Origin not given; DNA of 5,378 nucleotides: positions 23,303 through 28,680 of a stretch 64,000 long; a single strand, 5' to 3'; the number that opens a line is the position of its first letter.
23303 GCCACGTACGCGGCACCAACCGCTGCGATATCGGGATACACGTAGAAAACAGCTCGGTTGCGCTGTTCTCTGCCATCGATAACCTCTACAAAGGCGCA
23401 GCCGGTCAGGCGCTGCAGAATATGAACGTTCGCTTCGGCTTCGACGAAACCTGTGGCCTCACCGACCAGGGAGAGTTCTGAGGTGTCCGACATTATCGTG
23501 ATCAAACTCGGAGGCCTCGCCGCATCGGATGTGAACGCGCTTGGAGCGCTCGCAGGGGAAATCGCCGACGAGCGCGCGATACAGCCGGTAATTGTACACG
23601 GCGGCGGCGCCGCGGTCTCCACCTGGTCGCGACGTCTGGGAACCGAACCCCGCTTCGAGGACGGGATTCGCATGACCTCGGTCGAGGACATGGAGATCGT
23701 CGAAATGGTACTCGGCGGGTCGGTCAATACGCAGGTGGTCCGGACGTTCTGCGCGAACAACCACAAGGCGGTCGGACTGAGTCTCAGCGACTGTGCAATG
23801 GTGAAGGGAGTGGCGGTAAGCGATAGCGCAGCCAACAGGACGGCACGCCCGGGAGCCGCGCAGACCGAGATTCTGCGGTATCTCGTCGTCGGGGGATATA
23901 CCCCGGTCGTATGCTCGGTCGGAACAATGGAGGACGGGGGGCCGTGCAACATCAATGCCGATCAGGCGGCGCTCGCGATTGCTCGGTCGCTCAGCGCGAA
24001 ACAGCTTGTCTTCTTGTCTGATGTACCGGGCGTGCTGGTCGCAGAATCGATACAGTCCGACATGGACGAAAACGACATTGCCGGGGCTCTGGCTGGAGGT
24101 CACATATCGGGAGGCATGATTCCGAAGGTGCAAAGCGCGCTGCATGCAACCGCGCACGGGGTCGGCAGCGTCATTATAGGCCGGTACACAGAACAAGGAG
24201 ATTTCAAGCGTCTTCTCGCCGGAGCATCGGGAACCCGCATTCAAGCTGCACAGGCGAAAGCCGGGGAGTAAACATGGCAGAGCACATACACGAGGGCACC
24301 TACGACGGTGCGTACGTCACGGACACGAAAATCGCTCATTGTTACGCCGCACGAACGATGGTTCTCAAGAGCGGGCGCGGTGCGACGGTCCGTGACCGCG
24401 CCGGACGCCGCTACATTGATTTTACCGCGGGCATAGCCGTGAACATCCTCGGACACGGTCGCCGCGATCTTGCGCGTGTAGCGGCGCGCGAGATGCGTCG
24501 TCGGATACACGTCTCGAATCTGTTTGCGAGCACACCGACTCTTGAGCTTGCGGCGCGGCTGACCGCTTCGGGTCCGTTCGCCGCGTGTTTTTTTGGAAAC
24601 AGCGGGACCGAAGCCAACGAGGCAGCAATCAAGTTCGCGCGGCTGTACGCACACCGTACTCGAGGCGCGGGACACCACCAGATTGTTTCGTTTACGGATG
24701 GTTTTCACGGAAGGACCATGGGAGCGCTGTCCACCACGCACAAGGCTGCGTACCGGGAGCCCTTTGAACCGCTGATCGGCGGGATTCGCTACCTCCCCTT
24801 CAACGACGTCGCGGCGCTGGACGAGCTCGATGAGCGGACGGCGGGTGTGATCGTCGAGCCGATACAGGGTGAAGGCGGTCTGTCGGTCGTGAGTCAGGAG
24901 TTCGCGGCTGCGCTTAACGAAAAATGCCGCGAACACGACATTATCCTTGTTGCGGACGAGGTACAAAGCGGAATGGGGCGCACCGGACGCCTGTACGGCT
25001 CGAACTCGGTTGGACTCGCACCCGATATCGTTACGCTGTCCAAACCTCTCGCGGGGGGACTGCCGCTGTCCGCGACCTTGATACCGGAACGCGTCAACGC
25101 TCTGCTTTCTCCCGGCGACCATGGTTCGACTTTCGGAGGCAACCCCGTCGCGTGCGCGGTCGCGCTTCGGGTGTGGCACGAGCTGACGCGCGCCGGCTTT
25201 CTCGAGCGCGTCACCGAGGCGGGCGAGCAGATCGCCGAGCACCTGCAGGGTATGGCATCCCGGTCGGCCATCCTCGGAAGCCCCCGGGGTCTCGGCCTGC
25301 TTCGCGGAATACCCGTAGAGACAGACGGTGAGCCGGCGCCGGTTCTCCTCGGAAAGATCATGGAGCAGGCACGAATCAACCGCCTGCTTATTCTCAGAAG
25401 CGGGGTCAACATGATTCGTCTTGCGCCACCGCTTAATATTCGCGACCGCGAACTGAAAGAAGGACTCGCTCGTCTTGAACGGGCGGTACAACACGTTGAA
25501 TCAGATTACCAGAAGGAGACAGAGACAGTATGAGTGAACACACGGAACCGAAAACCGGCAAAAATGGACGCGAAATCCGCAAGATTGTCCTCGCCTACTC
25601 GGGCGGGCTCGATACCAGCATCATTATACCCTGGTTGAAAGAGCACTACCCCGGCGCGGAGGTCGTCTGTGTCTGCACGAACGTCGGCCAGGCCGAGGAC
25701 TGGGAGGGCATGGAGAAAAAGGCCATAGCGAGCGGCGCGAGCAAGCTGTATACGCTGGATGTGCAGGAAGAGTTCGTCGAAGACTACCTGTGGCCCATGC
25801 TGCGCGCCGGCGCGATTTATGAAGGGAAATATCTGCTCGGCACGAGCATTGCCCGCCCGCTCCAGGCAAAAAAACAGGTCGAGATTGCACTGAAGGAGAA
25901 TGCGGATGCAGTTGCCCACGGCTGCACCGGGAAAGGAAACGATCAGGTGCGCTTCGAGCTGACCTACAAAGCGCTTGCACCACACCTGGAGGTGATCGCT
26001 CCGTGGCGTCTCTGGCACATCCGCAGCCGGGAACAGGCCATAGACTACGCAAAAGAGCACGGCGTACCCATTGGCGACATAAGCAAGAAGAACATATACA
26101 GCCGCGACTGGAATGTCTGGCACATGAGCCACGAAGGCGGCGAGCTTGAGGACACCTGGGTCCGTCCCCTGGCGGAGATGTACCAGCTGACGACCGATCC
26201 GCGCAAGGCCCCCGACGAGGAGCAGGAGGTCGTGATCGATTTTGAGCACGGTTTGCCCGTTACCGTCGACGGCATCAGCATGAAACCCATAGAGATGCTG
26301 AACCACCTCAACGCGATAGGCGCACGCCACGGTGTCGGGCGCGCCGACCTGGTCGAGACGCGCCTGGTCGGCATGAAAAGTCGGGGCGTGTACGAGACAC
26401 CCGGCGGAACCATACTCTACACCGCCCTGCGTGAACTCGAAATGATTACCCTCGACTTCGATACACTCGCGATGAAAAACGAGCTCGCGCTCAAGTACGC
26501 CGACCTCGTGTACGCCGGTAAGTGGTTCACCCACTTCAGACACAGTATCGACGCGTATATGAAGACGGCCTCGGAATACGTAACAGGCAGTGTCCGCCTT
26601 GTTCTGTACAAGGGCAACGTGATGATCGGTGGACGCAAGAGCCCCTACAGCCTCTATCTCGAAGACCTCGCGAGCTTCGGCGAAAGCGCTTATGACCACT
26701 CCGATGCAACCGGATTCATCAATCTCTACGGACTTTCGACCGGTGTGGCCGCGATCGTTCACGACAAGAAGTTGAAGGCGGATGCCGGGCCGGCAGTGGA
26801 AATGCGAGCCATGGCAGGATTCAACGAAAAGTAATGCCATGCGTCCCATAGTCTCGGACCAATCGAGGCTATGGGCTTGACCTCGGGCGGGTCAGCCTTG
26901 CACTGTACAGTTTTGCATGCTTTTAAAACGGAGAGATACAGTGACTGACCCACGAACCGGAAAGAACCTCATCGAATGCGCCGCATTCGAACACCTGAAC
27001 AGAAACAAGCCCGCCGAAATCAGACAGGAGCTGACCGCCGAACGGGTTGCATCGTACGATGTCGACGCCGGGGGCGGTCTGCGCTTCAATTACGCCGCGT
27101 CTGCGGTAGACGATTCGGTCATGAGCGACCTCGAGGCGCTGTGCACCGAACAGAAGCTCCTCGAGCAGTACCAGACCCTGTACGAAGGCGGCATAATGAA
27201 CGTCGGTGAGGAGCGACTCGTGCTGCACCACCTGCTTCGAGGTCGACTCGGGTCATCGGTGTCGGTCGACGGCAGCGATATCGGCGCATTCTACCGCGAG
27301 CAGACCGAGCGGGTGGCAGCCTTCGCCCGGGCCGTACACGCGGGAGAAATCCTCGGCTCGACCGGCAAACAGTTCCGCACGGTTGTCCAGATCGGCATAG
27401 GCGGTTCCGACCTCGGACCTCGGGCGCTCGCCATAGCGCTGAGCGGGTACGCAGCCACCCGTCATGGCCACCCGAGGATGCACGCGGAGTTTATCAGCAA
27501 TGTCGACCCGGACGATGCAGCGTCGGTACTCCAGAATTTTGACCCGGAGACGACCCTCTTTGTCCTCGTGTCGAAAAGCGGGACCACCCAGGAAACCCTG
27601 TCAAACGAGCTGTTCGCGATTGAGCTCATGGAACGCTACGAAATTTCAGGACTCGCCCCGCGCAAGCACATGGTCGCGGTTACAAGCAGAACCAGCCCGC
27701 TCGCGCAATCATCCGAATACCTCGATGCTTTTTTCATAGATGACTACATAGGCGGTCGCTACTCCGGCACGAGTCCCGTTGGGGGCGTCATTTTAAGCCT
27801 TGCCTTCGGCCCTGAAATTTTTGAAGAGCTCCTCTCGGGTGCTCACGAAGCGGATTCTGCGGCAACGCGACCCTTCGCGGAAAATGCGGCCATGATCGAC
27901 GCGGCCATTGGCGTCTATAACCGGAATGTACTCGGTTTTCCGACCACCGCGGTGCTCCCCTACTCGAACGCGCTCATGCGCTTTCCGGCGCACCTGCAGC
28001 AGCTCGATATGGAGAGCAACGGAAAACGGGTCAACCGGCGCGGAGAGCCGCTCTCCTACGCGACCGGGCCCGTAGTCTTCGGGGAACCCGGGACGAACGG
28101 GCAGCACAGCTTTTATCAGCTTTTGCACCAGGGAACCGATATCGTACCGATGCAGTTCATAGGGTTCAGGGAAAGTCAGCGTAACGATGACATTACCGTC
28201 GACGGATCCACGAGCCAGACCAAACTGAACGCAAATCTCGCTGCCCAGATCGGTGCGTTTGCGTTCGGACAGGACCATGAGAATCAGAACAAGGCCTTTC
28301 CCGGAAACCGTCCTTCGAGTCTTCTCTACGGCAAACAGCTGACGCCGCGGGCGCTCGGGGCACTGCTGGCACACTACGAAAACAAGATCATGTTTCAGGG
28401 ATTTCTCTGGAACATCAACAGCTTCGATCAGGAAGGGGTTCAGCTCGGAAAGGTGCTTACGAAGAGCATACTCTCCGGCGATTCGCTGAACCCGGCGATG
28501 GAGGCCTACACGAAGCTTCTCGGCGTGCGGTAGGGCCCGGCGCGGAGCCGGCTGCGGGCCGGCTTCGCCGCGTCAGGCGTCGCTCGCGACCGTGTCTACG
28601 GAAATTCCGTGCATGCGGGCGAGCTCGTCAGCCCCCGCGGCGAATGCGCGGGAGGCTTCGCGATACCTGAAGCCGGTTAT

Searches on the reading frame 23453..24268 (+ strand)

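Call 71: search_protein_families(library=pfam, proteins=[window:23453-24268:+], max_evalue=0.00001)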
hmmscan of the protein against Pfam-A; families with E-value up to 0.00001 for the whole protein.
window:23453-24268:+ (272 aa): 1 family
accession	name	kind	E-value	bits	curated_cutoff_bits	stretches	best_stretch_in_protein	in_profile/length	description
PF00696.33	AA_kinase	-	4.2e-33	115.5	24.9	1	14-242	2-232/234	Amino acid kinase family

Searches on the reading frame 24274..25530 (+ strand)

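Call 71: search_protein_families(library=pfam, proteins=[window:24274-25530:+], max_evalue=0.00001)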
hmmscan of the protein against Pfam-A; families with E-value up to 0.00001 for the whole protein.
window:24274-25530:+ (419 aa): 1 family
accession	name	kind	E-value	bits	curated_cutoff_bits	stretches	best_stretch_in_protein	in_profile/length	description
PF00202.27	Aminotran_3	-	2.3e-101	339.9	30.5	1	28-405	10-403/403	Aminotransferase class-III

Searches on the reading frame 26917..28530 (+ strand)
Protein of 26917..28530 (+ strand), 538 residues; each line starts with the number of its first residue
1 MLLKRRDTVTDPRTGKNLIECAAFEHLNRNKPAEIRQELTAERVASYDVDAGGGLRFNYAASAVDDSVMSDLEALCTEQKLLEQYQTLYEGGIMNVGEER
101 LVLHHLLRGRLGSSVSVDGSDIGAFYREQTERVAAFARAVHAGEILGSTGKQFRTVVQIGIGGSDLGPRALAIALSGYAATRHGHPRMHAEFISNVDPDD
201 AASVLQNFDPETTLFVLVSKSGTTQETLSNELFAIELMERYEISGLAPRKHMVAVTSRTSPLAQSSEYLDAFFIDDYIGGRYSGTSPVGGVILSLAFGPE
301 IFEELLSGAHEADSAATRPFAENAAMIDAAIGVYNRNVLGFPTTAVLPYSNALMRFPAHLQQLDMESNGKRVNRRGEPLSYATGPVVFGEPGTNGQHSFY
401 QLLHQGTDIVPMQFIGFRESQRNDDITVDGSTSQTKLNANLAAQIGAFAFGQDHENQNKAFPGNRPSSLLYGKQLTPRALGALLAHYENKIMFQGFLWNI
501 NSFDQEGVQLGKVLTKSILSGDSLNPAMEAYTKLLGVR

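Call 33: search_protein_families(library=pfam, proteins=[window:26917-28530:+], max_evalue=0.001)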
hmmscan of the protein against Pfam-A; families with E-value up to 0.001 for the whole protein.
window:26917-28530:+ (538 aa): 1 family
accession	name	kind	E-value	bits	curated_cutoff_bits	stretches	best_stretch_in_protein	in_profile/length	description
PF00342.24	PGI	-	1.2e-124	417.1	22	1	59-520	2-467/486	Phosphoglucose isomerase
